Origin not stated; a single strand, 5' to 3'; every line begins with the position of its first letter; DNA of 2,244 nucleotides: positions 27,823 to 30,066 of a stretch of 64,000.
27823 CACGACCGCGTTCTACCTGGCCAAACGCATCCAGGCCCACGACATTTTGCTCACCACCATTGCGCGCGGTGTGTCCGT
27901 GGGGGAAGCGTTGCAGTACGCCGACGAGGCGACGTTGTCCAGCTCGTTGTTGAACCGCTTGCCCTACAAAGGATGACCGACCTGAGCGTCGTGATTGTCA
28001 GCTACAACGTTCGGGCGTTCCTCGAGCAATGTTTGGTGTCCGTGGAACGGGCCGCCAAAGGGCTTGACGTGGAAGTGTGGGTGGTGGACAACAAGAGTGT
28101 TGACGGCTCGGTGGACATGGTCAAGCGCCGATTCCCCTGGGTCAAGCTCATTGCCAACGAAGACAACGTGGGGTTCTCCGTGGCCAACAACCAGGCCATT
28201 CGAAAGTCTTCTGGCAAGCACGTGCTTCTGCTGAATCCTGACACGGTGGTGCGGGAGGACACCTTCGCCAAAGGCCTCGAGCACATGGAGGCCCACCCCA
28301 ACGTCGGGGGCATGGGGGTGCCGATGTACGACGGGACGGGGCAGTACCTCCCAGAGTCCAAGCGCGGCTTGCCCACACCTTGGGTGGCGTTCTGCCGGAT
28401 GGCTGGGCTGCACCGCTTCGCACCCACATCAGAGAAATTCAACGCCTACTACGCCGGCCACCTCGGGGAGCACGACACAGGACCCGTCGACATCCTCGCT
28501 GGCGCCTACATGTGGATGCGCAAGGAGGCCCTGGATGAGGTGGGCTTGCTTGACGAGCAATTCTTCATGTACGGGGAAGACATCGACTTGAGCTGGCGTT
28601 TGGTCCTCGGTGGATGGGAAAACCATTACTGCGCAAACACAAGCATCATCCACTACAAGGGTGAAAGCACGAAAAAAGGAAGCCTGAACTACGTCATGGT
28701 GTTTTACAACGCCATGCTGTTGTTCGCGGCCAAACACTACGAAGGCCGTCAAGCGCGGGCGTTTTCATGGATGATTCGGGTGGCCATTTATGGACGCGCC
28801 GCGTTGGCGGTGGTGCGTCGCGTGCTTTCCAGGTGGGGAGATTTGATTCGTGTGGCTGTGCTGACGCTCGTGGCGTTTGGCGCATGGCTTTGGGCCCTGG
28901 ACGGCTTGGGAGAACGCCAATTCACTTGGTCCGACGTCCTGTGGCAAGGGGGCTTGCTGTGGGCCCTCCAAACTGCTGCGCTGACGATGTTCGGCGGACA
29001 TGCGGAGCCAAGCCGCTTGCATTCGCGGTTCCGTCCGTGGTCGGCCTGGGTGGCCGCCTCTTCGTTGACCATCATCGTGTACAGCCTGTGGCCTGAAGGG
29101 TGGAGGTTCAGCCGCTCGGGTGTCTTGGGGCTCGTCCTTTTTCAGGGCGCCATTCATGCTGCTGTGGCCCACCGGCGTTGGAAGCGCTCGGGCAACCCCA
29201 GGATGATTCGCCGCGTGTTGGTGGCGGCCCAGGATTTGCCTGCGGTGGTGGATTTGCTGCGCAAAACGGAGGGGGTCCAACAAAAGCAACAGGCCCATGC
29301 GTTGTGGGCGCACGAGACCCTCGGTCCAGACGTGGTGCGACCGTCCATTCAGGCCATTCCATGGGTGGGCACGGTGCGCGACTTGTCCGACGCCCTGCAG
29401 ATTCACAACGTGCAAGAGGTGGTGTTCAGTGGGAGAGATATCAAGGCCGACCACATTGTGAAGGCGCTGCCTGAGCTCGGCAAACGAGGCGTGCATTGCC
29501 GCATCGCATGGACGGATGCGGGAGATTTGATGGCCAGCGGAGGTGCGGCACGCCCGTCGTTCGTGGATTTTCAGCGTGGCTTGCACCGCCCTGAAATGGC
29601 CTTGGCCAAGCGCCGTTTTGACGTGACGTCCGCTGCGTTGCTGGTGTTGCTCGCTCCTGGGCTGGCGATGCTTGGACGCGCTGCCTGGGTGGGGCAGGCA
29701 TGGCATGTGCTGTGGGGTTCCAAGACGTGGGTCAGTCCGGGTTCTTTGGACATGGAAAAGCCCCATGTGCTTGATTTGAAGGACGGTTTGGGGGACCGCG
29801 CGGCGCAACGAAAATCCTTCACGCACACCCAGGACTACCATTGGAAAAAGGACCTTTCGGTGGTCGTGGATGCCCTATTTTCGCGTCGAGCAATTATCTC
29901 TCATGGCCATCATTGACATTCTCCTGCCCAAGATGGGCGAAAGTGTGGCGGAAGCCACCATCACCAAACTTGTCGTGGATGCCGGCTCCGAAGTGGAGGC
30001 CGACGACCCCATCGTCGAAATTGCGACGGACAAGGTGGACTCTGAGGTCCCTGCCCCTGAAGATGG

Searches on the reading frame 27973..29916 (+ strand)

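Call 65: search_protein_families(library=pfam, proteins=[window:27973-29916:+], max_evalue=0.00001)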
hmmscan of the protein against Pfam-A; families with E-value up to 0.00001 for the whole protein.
window:27973-29916:+ (647 aa): 3 families
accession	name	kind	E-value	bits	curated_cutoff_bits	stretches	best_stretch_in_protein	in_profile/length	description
PF00535.33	Glycos_transf_2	-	1.8e-22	80.5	23.3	1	5-189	1-166/168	Glycosyl transferase family 2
PF13641.12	Glyco_tranf_2_3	-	1.1e-18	68.6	27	1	4-234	3-218/230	Glycosyltransferase like family 2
PF13632.12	Glyco_trans_2_3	-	1.1e-08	35.5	27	1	83-267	1-142/198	Glycosyl transferase family group 2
